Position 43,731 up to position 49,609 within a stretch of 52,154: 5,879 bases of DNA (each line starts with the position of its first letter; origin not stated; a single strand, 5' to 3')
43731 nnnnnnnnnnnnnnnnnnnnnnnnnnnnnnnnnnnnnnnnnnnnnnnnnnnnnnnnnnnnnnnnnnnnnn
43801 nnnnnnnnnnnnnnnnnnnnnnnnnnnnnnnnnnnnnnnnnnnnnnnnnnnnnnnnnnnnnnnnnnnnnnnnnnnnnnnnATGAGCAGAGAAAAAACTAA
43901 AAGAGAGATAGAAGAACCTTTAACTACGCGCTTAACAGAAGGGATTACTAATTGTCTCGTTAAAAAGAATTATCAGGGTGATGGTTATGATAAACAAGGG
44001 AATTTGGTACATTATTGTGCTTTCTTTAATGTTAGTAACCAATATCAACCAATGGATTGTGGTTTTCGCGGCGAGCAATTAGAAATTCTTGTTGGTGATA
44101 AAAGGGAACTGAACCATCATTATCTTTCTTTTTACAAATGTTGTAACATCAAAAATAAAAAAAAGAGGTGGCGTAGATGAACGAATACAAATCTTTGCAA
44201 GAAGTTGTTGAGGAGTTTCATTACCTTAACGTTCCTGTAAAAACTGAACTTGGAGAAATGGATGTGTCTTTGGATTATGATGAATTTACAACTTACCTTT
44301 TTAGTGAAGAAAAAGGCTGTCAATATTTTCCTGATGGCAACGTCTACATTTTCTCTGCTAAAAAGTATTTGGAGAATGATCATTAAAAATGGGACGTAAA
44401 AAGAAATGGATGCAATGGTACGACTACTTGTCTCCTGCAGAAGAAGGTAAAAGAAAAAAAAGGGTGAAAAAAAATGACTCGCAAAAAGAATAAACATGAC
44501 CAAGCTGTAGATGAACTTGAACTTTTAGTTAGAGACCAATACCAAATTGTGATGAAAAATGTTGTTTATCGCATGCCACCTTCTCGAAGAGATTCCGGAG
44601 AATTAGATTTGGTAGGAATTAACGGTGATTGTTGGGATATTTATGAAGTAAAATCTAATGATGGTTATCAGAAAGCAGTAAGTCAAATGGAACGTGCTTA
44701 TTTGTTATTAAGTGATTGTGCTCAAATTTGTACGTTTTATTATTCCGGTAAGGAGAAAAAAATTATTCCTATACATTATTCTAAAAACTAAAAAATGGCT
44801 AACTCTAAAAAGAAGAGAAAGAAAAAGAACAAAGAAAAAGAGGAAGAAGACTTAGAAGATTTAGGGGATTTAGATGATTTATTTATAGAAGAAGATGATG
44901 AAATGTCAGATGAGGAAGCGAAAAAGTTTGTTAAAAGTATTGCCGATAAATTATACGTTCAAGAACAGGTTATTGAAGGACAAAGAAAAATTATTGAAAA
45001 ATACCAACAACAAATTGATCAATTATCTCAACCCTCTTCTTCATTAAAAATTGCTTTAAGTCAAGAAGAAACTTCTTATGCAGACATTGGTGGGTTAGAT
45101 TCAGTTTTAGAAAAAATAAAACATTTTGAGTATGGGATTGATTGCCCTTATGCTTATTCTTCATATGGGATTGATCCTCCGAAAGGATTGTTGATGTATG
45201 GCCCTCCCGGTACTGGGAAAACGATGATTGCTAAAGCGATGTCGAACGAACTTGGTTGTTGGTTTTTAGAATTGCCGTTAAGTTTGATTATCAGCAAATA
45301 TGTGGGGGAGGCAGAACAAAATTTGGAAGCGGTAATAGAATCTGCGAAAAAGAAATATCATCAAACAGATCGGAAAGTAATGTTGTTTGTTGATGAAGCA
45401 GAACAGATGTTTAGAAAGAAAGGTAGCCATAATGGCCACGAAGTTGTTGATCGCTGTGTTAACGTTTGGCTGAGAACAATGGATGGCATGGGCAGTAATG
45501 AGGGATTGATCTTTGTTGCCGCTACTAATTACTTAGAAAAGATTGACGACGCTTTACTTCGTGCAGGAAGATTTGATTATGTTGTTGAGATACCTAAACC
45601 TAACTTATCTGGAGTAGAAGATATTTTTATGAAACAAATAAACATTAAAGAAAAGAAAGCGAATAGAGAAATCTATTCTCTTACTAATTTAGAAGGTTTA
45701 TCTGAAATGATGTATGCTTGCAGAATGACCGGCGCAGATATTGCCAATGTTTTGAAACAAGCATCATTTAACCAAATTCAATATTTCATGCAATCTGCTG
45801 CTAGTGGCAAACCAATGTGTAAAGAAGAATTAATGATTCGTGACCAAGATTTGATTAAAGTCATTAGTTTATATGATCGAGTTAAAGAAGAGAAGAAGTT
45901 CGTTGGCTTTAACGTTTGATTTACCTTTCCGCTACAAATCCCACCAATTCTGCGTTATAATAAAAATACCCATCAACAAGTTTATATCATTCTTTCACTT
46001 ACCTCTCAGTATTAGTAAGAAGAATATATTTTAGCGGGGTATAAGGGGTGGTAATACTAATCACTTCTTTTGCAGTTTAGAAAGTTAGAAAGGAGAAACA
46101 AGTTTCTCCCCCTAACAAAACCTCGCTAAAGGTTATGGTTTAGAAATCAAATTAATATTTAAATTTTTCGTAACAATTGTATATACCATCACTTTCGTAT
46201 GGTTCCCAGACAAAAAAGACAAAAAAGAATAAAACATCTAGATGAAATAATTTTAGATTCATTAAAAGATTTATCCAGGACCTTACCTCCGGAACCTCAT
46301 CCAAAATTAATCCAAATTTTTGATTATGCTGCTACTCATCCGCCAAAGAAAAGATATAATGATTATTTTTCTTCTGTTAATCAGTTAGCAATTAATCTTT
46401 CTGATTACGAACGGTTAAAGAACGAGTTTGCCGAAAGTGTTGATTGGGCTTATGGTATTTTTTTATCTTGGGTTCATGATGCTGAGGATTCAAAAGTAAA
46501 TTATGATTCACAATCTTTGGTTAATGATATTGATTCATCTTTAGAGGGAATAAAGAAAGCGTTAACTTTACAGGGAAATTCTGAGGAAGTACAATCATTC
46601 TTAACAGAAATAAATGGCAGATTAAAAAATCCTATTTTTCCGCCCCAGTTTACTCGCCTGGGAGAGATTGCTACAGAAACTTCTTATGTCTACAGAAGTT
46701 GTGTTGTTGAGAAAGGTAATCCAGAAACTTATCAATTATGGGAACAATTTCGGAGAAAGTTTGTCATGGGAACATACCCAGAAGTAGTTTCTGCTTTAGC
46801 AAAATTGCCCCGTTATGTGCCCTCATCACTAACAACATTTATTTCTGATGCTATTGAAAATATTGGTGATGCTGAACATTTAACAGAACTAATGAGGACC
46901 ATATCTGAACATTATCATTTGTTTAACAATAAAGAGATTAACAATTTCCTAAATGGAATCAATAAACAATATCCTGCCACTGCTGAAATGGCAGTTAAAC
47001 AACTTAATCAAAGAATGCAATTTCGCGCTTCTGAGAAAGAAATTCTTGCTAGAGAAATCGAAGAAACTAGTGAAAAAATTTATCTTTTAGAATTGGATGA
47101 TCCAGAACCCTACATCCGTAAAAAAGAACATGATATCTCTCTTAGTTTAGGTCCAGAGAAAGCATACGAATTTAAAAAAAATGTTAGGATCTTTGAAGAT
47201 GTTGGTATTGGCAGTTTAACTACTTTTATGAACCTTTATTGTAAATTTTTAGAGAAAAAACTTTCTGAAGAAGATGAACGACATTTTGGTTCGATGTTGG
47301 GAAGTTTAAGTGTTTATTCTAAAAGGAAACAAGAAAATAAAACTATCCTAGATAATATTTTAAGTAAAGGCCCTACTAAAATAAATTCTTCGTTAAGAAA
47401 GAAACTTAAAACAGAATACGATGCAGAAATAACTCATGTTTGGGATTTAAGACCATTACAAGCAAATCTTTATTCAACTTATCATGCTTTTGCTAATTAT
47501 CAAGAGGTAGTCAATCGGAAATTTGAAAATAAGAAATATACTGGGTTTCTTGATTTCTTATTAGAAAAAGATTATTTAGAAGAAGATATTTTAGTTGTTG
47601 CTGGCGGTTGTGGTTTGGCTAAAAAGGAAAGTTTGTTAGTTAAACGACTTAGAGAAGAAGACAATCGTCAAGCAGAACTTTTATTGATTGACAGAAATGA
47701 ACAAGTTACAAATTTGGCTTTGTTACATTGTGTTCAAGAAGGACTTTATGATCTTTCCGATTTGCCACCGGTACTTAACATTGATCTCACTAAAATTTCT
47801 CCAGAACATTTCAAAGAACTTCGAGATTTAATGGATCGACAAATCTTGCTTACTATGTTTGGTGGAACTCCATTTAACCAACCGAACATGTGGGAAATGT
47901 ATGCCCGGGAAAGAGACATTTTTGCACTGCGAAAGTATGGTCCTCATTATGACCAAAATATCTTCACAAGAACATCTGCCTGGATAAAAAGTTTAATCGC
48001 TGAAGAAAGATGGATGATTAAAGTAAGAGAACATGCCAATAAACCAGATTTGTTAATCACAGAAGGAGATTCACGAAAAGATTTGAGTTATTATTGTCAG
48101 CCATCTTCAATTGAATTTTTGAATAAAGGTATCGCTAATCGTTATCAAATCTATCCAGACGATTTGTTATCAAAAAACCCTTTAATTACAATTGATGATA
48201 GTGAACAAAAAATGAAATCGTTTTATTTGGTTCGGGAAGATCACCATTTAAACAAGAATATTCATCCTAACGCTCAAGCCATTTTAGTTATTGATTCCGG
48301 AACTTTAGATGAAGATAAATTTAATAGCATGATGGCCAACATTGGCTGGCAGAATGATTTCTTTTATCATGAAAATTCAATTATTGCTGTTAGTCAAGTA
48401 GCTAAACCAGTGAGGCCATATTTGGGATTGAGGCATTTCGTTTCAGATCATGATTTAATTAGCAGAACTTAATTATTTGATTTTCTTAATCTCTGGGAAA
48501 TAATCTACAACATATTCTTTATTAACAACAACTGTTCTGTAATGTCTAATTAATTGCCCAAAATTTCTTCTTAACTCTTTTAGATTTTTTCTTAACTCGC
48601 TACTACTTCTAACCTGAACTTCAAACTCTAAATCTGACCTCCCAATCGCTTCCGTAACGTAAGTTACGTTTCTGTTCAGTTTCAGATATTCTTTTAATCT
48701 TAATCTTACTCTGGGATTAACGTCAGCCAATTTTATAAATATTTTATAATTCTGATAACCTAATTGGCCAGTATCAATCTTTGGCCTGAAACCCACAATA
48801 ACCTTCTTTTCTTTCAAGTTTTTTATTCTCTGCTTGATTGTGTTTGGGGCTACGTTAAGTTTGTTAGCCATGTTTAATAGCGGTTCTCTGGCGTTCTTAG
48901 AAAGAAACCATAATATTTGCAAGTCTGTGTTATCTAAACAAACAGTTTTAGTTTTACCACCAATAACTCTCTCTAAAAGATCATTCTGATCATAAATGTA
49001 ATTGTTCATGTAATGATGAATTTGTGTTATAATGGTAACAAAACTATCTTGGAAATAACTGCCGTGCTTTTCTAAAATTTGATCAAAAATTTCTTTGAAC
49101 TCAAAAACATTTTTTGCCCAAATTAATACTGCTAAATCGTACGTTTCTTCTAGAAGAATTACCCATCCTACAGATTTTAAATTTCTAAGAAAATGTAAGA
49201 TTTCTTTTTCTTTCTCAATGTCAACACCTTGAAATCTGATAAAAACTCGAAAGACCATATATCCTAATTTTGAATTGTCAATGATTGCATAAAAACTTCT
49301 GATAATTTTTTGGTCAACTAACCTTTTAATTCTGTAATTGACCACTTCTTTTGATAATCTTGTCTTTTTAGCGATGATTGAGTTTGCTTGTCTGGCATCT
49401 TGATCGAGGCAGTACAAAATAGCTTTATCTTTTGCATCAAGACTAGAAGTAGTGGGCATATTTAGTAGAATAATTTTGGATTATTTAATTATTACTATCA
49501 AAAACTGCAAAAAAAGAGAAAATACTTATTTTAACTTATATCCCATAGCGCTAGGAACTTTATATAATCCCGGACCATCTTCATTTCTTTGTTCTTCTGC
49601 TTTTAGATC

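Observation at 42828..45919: Seven translationally coupled genes (Zn-ribbon, metallophosphoesterase, three tiny ORFs, PD-(D/E)XK-like, classic AAA+ ATPase): candidate undescribed nucleic-acid-targeting module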

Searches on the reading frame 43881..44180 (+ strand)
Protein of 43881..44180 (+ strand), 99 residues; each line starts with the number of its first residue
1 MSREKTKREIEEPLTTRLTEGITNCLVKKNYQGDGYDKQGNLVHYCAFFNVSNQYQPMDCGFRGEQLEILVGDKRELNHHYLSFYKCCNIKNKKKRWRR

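Call 6: search_protein_families(library=pfam, proteins=[window:43881-44180:+], max_evalue=1)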
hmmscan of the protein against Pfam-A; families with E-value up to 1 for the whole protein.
window:43881-44180:+ (99 aa): 1 family
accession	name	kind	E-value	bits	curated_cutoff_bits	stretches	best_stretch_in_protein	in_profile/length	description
PF03782.22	AMOP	-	0.035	14.7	25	1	30-98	73-141/143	AMOP domain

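Call 7: search_protein_families(library=phrogs, proteins=[window:43881-44180:+], max_evalue=0.1)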
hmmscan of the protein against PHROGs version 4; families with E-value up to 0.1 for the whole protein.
window:43881-44180:+ (99 aa): 0 families

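Call 66: search_protein_families(library=padloc, proteins=[window:43881-44180:+], max_evalue=0.01)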
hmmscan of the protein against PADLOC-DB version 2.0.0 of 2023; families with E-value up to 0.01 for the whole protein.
window:43881-44180:+ (99 aa): 0 families

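Call 67: search_protein_families(library=ncbifam, proteins=[window:43881-44180:+], max_evalue=0.01)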
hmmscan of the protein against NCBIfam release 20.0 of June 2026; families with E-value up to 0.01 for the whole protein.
window:43881-44180:+ (99 aa): 0 families

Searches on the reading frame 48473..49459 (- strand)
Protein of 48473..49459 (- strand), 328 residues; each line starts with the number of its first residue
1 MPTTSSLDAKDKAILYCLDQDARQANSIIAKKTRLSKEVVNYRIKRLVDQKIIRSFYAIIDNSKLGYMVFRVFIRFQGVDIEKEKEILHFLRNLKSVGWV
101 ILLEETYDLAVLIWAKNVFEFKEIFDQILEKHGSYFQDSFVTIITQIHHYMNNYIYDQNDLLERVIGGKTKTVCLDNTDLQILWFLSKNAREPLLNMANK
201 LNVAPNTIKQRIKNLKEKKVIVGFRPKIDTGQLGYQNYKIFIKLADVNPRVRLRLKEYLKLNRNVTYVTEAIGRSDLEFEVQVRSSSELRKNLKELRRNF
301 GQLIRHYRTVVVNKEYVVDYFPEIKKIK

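Call 8: search_protein_families(library=pfam, proteins=[window:48473-49459:-], max_evalue=0.01)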
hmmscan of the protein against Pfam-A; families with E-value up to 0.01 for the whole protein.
window:48473-49459:- (328 aa): 6 families
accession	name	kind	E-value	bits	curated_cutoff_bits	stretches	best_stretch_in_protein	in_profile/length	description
PF13412.12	HTH_24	-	1.8e-20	72.7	21.9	2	7-54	1-48/48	Winged helix-turn-helix DNA-binding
PF13404.12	HTH_AsnC-type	-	3.6e-20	71.9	27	2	7-47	1-41/42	AsnC-type helix-turn-helix domain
PF22451.2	NirdL-like_HTH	-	2.3e-05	24.3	27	0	29-54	22-47/47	Siroheme decarboxylase NirDL-like HTH domain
PF12840.13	HTH_20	-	3.1e-05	24.3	27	0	180-217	7-44/51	Helix-turn-helix domain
PF13556.12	HTH_30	-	0.0068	16.6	27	0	197-217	18-38/59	PucR C-terminal helix-turn-helix domain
PF01047.28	MarR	-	0.0078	16.5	24.6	0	14-54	8-48/59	MarR family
